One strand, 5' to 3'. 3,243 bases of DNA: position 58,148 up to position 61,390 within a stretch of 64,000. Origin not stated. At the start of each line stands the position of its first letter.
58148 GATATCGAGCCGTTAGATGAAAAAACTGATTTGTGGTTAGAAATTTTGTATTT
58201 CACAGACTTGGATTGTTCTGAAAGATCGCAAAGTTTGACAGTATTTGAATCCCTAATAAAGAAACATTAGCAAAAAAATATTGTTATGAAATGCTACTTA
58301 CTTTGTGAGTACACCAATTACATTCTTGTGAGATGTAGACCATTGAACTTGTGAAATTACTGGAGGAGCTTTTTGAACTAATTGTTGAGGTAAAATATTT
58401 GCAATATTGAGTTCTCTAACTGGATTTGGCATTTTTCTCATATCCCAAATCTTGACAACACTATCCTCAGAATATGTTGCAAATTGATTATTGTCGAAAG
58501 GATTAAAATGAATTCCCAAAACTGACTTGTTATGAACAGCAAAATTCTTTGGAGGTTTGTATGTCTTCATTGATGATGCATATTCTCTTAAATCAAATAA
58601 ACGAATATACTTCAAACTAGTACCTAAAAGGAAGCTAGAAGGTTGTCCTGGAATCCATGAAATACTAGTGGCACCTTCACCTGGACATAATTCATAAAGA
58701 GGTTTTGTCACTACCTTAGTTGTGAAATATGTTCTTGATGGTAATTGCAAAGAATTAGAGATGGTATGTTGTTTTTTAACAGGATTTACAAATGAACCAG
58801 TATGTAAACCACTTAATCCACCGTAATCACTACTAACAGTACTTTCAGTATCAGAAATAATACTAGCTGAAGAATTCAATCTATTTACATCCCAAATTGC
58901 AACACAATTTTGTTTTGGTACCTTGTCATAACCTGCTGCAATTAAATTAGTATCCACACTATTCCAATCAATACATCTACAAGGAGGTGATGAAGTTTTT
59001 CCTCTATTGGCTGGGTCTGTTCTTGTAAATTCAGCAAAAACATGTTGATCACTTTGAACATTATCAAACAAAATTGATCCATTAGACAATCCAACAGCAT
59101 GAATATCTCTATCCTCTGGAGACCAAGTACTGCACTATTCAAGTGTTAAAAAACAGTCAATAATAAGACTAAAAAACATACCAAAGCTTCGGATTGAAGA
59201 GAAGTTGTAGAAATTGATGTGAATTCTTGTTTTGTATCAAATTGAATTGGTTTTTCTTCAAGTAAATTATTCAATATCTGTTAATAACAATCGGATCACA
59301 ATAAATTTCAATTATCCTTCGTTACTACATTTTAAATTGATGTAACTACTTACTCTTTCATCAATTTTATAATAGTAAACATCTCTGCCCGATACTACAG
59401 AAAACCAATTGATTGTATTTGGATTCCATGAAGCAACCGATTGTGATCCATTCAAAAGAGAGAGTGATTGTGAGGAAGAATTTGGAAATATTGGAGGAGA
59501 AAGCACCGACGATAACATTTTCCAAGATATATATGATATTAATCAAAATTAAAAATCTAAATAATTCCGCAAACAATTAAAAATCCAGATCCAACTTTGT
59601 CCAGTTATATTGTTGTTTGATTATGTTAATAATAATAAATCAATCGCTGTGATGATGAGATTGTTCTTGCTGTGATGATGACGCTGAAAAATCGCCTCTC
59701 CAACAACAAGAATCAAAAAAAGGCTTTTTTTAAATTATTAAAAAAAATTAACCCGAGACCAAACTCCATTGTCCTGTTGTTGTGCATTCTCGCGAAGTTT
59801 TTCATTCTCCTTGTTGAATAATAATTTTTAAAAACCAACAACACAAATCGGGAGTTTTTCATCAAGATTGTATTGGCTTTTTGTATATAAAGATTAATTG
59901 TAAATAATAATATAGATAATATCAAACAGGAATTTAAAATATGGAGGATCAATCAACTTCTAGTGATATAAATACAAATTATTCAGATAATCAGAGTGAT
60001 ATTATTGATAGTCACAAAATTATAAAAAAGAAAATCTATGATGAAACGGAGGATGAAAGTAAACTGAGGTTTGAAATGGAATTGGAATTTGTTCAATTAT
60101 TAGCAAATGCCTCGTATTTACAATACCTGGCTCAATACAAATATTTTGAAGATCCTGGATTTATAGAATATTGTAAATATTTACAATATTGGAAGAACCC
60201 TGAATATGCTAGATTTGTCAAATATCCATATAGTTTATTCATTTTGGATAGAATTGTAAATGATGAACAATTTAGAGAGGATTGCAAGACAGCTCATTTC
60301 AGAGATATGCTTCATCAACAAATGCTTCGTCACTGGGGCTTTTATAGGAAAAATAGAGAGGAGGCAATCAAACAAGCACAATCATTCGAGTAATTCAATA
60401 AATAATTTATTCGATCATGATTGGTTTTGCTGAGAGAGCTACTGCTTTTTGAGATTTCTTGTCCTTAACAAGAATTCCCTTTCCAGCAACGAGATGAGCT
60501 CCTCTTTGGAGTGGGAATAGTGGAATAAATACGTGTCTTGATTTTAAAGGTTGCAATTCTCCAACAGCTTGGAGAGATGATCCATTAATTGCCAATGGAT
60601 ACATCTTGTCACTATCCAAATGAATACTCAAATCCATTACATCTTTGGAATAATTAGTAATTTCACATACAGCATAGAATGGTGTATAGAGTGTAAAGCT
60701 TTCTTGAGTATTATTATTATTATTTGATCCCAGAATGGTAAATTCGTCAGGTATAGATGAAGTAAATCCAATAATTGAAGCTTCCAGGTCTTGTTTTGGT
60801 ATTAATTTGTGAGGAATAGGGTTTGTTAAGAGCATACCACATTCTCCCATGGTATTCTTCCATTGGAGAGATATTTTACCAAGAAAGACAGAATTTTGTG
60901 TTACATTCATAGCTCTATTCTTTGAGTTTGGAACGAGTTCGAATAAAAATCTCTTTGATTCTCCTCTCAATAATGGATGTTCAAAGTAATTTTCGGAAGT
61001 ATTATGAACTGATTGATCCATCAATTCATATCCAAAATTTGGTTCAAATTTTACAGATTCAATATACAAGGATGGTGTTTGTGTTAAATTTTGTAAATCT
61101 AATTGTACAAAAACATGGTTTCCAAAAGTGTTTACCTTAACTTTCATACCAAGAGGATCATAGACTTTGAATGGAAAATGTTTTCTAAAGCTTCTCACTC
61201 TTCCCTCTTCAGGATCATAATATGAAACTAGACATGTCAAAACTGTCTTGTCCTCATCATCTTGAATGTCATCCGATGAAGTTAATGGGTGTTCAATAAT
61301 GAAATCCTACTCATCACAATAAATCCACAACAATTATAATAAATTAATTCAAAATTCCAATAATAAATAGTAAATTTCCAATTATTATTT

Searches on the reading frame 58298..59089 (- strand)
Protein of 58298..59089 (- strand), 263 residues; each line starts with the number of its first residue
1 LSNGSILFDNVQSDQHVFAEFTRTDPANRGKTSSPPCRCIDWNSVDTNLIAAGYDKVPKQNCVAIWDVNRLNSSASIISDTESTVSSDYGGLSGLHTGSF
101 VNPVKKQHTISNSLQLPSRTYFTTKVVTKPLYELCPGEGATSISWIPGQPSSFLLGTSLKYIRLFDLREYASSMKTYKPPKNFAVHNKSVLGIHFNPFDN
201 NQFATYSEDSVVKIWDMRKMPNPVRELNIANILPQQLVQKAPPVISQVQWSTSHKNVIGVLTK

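Call 14: search_protein_families(library=pfam, proteins=[window:58298-59089:-], max_evalue=0.001)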
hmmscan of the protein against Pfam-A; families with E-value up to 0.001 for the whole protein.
window:58298-59089:- (263 aa): 10 families
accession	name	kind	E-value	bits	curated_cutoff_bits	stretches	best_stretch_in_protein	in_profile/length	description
PF21720.4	MIOS_WD40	-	1.1e-16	61.1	31.7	1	121-228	127-223/314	MIOS, WD40 repeat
PF25174.1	Beta-prop_THOC3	-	4.7e-10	39.4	305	1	161-222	25-80/272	THOC3 beta-propeller domain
PF23775.1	Beta-prop_RIG_2nd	-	3.4e-09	37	80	2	138-222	166-249/278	RIG second beta-propeller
PF24807.1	WD40_CDC20-Fz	-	4.2e-09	36.6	200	1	141-226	97-172/292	CDC20/Fizzy WD40 domain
PF23609.1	Beta-prop_EIPR1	-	2.9e-07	30.7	54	1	145-219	166-240/280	EIPR1 beta-propeller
PF24814.1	WD40_Prp19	-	6.9e-07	29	320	1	155-228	152-216/281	Prp19 WD40 domain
PF00400.38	WD40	-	9.5e-07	29.5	27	0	179-216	3-39/39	WD domain, G-beta repeat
PF24817.1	WD40_WDHD1_1st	-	6.8e-05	22.6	109.9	1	174-258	115-194/291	WDHD1 first WD40 domain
PF24796.1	WDR55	-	0.00011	21.9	200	0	186-227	95-133/296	WDR55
PF25173.1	Beta-prop_WDR3_1st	-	0.00034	20.8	154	0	152-218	43-101/184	WDR3 first beta-propeller domain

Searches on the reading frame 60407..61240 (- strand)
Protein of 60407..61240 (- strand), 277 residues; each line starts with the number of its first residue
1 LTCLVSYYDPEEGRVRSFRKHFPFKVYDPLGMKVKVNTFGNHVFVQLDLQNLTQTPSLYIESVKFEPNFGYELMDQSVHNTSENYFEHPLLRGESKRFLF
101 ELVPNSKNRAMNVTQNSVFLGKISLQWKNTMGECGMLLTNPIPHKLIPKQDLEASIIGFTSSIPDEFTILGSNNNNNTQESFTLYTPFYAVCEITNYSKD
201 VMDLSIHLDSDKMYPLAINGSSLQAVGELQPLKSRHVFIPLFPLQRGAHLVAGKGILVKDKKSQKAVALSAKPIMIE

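Call 14: search_protein_families(library=pfam, proteins=[window:60407-61240:-], max_evalue=0.001)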
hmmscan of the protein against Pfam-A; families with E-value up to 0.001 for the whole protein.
window:60407-61240:- (277 aa): 2 families
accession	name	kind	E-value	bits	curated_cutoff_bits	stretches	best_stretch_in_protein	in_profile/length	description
PF23647.2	TRAPPC13_M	-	3.6e-13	50.5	27.7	1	33-142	4-120/125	Trafficking protein particle complex subunit 13, middle domain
PF23643.1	TRAPPC13_C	-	2.3e-11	44.1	27.9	1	182-265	4-83/95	Trafficking protein particle complex subunit 13, C-terminal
